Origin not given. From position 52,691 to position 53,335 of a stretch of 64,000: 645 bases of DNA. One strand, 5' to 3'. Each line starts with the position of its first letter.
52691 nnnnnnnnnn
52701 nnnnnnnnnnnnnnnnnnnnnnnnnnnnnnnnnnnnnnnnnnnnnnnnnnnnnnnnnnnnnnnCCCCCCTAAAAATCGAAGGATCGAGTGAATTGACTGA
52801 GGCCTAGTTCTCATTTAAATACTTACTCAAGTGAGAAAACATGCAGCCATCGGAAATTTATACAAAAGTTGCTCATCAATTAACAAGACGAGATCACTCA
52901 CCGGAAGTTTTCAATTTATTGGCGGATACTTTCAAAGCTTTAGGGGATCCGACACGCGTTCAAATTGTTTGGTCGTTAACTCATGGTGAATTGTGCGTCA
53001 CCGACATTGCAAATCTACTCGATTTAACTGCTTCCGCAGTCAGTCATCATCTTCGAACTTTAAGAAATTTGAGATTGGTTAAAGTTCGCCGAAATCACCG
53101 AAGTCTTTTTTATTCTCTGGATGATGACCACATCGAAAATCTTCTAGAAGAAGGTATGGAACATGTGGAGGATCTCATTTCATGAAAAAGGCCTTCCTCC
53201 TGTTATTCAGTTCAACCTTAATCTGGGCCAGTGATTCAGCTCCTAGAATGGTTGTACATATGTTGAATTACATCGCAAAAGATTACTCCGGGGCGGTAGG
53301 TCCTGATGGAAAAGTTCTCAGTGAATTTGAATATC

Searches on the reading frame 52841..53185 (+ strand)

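Call 9: search_protein_families(library=pfam, proteins=[window:52841-53185:+])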
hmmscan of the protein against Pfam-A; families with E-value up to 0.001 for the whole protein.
window:52841-53185:+ (114 aa): 4 families
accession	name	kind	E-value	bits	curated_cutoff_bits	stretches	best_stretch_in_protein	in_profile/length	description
PF01022.26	HTH_5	-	2.8e-17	62.8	22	1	36-81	1-46/47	Bacterial regulatory protein, arsR family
PF12840.13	HTH_20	-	4.4e-09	36.6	27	1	34-83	1-51/51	Helix-turn-helix domain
PF09339.16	HTH_IclR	-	2.8e-05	24.2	22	1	49-81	17-49/52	IclR helix-turn-helix domain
PF13463.12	HTH_27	-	0.00052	20.7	22.2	1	40-93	6-64/68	Winged helix DNA-binding domain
